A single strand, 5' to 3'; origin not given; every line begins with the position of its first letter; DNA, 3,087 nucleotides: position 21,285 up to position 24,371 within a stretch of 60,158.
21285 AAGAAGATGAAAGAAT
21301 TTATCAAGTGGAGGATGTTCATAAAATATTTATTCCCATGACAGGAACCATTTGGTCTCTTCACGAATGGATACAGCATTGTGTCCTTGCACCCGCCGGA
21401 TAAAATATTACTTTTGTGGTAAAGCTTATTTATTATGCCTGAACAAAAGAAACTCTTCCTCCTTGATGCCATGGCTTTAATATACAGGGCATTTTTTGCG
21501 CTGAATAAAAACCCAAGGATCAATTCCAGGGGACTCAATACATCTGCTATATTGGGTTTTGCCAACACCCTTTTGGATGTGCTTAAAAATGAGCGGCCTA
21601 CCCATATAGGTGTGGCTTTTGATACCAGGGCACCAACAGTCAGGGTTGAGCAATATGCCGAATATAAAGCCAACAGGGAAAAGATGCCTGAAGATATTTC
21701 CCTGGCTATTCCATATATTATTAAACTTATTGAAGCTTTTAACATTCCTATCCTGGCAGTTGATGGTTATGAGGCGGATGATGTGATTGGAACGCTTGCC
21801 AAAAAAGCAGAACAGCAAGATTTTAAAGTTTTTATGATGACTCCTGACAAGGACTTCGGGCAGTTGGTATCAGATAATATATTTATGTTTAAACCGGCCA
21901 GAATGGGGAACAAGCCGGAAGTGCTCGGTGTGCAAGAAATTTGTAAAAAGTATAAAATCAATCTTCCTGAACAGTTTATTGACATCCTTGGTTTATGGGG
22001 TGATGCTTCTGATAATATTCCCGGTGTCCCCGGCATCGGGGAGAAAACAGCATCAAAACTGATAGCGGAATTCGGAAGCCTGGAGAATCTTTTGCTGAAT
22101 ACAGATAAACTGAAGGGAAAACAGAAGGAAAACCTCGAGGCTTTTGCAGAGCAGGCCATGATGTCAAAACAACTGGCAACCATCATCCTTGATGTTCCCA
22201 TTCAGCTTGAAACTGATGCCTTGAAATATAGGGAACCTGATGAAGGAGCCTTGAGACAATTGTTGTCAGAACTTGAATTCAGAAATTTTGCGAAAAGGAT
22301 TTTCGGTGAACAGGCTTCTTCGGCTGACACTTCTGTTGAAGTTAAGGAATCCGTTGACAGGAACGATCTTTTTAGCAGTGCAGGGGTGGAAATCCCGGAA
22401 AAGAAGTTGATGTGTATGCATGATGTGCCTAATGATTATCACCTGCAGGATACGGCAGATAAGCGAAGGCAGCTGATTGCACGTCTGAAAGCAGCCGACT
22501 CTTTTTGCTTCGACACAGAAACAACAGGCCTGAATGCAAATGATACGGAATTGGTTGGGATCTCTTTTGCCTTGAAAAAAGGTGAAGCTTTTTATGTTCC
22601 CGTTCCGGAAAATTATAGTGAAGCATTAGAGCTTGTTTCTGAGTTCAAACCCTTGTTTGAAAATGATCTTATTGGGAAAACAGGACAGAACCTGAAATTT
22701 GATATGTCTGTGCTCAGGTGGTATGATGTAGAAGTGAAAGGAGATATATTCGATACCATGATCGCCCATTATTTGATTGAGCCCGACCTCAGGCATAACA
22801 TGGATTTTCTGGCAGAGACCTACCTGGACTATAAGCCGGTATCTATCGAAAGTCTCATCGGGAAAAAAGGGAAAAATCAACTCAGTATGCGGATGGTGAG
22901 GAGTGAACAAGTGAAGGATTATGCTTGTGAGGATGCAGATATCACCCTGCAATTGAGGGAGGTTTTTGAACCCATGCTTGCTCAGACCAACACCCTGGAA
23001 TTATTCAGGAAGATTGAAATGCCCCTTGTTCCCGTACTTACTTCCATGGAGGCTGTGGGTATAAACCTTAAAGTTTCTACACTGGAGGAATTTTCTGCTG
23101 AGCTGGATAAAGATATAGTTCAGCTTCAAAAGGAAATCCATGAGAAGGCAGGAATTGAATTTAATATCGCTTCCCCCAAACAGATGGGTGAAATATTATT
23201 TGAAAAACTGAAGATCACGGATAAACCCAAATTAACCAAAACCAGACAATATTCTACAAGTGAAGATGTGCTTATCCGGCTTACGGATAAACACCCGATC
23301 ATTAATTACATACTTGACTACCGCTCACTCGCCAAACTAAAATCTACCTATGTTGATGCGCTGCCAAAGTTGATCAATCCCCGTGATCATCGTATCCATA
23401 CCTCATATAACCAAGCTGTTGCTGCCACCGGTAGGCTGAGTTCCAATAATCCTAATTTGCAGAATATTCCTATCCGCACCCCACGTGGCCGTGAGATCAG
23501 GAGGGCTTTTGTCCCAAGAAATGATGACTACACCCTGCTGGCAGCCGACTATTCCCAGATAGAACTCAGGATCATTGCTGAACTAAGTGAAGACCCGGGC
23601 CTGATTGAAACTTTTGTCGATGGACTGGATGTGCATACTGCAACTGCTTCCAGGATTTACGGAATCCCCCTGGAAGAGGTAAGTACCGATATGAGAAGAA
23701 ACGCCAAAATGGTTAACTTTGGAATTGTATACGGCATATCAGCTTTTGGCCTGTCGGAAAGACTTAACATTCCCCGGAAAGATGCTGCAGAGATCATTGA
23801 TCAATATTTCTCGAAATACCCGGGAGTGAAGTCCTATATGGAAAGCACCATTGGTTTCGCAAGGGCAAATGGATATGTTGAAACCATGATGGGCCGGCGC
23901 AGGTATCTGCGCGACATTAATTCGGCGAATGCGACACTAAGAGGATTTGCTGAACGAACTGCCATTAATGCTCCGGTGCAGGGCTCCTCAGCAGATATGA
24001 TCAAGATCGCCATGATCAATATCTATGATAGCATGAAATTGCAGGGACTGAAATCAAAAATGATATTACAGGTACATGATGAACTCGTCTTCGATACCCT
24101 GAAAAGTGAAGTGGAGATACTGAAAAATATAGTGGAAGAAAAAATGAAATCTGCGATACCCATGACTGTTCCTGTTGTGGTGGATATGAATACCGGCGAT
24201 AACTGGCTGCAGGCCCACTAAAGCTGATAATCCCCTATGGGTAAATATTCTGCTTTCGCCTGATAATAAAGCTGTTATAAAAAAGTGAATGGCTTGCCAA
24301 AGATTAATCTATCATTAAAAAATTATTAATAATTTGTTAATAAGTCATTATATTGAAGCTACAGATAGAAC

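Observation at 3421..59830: Window-wide family of intergenic 7-nt and 8-nt periodic 'word' arrays in about 10 of 45 intergenic gaps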

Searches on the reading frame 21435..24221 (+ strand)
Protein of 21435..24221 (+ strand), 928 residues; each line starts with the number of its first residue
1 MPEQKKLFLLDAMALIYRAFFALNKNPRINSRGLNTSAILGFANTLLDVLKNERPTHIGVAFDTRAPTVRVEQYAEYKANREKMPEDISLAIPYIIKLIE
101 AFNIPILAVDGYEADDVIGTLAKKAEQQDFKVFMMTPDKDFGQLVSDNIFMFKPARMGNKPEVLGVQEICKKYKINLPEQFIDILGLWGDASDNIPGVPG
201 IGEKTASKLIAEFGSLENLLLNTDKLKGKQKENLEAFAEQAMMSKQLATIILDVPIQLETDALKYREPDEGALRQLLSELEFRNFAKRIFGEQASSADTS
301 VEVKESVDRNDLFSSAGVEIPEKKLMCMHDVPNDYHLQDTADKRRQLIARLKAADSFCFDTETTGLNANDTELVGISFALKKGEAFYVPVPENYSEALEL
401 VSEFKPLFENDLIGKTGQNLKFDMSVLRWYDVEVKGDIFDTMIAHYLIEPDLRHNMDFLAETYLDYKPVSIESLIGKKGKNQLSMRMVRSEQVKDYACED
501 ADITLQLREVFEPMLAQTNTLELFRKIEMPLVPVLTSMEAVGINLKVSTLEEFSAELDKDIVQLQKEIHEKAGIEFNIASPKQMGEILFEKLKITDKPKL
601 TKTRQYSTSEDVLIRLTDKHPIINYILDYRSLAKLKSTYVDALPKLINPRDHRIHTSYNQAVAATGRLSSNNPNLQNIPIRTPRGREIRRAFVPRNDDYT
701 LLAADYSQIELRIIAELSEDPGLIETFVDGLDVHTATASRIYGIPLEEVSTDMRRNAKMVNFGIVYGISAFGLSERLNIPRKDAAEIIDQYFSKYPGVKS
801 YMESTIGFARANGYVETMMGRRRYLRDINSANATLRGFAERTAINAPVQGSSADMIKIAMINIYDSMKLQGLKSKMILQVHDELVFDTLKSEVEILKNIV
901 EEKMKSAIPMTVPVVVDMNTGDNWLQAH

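Call 6: search_protein_families(library=ncbifam, proteins=[window:21435-24221:+])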
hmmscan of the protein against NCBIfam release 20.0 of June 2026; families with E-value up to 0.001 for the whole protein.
window:21435-24221:+ (928 aa): 15 families
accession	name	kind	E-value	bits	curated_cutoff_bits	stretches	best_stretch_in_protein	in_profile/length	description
NF004397.1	PRK05755.1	equivalog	0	1134.9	720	1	5-928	1-889/889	DNA polymerase I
TIGR00593.1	pola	equivalog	1.1e-299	996.9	600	1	7-928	1-890/890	DNA polymerase I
NF011539.0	PRK14975.1-3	equivalog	4.3e-100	335.8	640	1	297-925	11-626/628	bifunctional 3'-5' exonuclease/DNA polymerase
NF011540.0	PRK14975.1-4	equivalog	7.1e-75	252.6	601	1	340-925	8-574/576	bifunctional 3'-5' exonuclease/DNA polymerase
NF038380.1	phage_DpoZ_1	exception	1.5e-65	221.8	500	1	356-927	4-605/607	aminoadenine-incorporating DNA polymerase DpoZ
NF011541.0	PRK14975.2-1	equivalog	3.9e-65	220.4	871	1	362-923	38-632/645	bifunctional 3'-5' exonuclease/DNA polymerase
NF011547.0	PRK14976.1-4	equivalog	2.6e-64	217.3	305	1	5-289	2-288/291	5'-3' exonuclease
NF011545.0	PRK14976.1-2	equivalog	6.9e-55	186.3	434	1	5-282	7-285/287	5'-3' exonuclease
NF011546.0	PRK14976.1-3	equivalog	5.7e-52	176.8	347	1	4-285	2-286/297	5'-3' exonuclease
NF007017.0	PRK09482.1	equivalog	1.1e-45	156.2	261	1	5-265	3-254/257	flap endonuclease Xni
NF011542.0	PRK14975.2-2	equivalog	1.6e-44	152.3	1061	1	632-907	482-764/802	bifunctional 3'-5' exonuclease/DNA polymerase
NF011543.0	PRK14975.2-3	equivalog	1.8e-43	148.7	1139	1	623-924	512-835/853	bifunctional 3'-5' exonuclease/DNA polymerase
NF011538.0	PRK14975.1-1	equivalog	7.3e-16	57.7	389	1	617-911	251-535/557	bifunctional 3'-5' exonuclease/DNA polymerase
NF038381.1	phage_DpoZ_2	exception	3e-13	49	350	1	525-799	314-610/754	aminoadenine-incorporating DNA polymerase DpoZ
TIGR03674.1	fen_arch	equivalog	3e-07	29.9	351.95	1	159-239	205-282/338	flap endonuclease-1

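Call 7: find_related_loci(query=window:21435-24221:+, collection=genome_contigs, flank=10000)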
Query window:21435-24221:+ (928 aa) in genome_contigs; peptide patterns used: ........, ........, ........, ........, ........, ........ (x = any residue, [..] = any of these).
467 stretches matched a pattern; 411 encode a relative of the query (tblastn E <= 1e-3); the best 80 are kept; 80 distinct loci.
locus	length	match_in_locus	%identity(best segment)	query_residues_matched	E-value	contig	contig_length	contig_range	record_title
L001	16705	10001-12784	92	1-928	0e+0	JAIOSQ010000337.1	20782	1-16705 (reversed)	MAG: Bacteroidales bacterium isolate SMBSF48 bin_32_k127_661063, whole genome shotgun sequence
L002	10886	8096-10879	78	1-928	0e+0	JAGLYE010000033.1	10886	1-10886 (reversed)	MAG: Bacteroidales bacterium isolate RS_13_16 ZL320.bin.16.fa_33, whole genome shotgun sequence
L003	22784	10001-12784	77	1-928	0e+0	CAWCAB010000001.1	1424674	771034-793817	MAG: uncultured Bacteroidetes bacterium isolate MFD03804.bin.1.79 genome assembly, contig: contig_23039, whole genome sh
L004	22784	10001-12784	68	1-928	0e+0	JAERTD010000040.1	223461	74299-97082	MAG: Bacteroidetes bacterium isolate BH23 c_000000002638, whole genome shotgun sequence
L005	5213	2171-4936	69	1-928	0e+0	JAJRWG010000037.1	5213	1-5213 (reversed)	MAG: Bacteroidetes bacterium isolate Dive96_bin2.160 k141_503066, whole genome shotgun sequence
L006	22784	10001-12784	68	1-928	0e+0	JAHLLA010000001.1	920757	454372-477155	MAG: Bacteroidetes bacterium isolate MAG23 NODE_14_length_920757_cov_997.208040, whole genome shotgun sequence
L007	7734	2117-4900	68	1-928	0e+0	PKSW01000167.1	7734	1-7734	MAG: Marinilabiliales bacterium isolate BM514 sc_5159, whole genome shotgun sequence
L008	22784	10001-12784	68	1-928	0e+0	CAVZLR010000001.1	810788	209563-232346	MAG: Marinilabiliales bacterium isolate MFD03804.bin.1.66 genome assembly, contig: contig_2911, whole genome shotgun seq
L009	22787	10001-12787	67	1-928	0e+0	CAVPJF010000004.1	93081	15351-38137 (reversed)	MAG: uncultured Bacteroidales bacterium isolate MFD00032.bin.2.160 genome assembly, contig: contig_108843, whole genome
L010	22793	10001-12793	67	1-928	0e+0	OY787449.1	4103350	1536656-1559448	MAG: Bacteroidales bacterium isolate 11808e1f-4753-45d3-854d-c0f0c60c4fd1 genome assembly, chromosome: 1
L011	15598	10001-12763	67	1-928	0e+0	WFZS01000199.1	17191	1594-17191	MAG: Bacteroidales bacterium isolate S143_28 k151_81160, whole genome shotgun sequence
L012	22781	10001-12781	67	1-928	0e+0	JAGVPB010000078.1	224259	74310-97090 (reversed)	MAG: Bacteroidales bacterium isolate DeMMO3_5 c_000000007089, whole genome shotgun sequence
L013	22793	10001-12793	67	1-928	0e+0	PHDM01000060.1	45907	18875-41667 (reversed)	MAG: Bacteroidetes bacterium HGW-Bacteroidetes-17 08E140C01_z5_2013_Ig3399_v2_scaffold_2019, whole genome shotgun sequen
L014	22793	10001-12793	66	1-928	0e+0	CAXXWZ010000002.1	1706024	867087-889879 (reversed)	MAG: Bacteroidales bacterium isolate 556df4bf-b6b3-4683-a460-d9bb7ae4eba6 genome assembly, contig: contig_2, whole genom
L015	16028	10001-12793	67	1-928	0e+0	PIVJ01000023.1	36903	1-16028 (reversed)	MAG: Bacteroidetes bacterium isolate Glo_2 GloG15_CONTIG1153, whole genome shotgun sequence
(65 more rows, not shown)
